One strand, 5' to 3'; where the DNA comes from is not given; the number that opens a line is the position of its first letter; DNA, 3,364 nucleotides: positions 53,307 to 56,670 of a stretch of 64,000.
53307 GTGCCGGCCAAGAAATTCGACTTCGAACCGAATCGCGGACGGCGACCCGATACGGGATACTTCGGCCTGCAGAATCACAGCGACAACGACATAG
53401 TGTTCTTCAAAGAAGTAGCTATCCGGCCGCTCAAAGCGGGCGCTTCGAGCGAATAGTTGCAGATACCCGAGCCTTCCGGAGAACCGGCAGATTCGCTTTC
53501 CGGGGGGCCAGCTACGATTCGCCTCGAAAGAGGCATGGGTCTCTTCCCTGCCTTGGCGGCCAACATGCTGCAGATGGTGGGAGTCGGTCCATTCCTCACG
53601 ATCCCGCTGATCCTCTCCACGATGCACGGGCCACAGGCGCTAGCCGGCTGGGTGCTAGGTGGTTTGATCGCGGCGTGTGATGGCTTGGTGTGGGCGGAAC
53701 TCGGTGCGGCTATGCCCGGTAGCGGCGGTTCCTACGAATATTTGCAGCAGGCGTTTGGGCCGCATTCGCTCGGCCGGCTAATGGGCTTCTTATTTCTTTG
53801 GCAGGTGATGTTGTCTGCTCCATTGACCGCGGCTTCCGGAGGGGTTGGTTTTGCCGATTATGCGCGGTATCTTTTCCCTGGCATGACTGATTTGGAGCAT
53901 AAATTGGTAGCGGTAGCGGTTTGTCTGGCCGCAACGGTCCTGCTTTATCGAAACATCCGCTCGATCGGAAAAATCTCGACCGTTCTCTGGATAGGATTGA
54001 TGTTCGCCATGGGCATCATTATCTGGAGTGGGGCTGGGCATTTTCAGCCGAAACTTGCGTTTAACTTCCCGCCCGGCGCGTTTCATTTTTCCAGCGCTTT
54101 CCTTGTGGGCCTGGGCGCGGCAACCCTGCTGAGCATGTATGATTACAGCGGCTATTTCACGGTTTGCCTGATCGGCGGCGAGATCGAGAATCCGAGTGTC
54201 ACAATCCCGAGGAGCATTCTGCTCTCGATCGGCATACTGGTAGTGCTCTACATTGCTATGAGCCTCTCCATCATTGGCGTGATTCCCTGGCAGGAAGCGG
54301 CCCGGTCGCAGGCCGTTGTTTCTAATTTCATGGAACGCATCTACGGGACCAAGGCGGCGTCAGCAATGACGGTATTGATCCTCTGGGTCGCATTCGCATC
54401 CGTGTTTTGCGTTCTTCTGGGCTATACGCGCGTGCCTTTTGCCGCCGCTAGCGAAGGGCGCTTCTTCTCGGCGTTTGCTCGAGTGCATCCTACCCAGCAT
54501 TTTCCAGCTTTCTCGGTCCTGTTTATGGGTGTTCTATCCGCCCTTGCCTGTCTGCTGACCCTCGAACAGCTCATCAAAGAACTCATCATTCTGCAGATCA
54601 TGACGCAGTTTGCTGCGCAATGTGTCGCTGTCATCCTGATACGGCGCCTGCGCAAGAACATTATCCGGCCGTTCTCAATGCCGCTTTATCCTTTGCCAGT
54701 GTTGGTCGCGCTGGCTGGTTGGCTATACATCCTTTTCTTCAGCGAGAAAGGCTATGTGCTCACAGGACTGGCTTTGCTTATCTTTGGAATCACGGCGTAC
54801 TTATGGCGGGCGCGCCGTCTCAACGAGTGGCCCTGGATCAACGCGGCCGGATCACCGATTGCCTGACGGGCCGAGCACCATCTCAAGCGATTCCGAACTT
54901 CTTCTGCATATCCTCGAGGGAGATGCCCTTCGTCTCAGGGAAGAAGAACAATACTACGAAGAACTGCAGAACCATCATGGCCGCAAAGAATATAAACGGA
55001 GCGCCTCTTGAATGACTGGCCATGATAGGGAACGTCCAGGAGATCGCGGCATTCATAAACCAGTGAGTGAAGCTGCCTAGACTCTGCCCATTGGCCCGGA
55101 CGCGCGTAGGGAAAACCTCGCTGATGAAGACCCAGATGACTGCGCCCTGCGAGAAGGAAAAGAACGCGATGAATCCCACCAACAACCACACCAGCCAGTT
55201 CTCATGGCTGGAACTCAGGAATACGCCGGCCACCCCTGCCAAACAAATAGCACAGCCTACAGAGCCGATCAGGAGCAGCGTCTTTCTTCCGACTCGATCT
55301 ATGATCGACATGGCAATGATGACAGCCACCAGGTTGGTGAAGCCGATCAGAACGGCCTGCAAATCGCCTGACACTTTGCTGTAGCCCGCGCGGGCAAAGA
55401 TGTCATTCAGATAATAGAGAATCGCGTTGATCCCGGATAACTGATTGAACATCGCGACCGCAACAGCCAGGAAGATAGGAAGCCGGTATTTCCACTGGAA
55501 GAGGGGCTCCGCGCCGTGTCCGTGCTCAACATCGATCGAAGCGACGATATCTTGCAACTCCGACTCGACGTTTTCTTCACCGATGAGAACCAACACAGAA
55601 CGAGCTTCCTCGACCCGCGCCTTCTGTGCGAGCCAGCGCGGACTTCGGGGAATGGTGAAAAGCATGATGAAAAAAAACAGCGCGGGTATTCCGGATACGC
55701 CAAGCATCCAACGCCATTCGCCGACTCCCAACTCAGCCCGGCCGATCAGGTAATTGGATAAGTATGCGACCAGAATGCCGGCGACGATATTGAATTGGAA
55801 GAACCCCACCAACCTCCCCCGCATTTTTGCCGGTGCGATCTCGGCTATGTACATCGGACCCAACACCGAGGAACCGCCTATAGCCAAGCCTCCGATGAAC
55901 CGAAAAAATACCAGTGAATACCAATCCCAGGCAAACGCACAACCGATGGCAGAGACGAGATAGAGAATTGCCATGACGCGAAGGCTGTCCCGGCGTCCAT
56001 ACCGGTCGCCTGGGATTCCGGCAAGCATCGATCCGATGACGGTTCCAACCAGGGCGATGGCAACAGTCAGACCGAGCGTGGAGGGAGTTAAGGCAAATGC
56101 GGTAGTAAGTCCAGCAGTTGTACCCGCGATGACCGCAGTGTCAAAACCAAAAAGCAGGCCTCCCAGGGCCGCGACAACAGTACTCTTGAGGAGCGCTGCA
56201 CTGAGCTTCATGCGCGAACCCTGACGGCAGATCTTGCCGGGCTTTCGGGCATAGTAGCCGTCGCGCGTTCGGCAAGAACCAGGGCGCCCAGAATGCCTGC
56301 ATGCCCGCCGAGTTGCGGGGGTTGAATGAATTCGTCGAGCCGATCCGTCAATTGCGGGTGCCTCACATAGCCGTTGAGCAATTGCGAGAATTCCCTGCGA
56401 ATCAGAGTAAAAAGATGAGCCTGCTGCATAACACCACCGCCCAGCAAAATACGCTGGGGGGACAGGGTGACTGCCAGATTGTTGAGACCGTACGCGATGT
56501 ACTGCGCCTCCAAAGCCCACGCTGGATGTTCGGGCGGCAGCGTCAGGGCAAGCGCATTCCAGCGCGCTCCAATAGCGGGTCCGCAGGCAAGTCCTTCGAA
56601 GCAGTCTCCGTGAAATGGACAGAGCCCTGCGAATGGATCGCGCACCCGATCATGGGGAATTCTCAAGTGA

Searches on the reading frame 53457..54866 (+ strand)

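Call 55: search_protein_families(library=pfam, proteins=[window:53457-54866:+], max_evalue=0.00001)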
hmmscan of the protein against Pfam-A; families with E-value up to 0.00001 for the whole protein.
window:53457-54866:+ (469 aa): 2 families
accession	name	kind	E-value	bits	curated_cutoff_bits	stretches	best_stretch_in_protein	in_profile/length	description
PF13520.12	AA_permease_2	-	2.7e-29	102.8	27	1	33-431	7-409/427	Amino acid permease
PF00324.27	AA_permease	-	9.6e-23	81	24.6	1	35-395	5-378/470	Amino acid permease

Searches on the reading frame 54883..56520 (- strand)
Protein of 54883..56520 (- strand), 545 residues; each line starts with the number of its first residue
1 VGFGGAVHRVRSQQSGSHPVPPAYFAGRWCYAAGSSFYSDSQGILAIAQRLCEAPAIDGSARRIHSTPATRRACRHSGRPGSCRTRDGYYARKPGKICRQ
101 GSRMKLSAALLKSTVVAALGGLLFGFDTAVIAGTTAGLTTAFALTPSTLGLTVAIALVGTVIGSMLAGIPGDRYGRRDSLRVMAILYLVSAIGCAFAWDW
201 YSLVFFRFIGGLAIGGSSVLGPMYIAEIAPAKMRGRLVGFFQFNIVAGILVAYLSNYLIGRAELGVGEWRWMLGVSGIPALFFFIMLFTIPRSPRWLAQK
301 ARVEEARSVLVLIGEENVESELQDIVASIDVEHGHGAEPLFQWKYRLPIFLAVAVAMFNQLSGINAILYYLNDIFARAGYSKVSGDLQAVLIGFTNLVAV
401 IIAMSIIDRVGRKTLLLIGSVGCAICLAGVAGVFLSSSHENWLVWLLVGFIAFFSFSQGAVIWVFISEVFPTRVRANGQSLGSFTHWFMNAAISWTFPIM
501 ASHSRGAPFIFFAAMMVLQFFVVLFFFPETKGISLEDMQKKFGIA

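Call 55: search_protein_families(library=pfam, proteins=[window:54883-56520:-], max_evalue=0.00001)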
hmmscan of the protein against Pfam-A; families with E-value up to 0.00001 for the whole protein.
window:54883-56520:- (545 aa): 2 families
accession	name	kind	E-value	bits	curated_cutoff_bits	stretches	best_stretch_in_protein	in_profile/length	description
PF00083.30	Sugar_tr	-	1.9e-111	373.6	22.3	1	114-542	2-452/452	Sugar (and other) transporter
PF07690.21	MFS_1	-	3.4e-34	118.8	33.4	1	118-486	2-339/347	Major Facilitator Superfamily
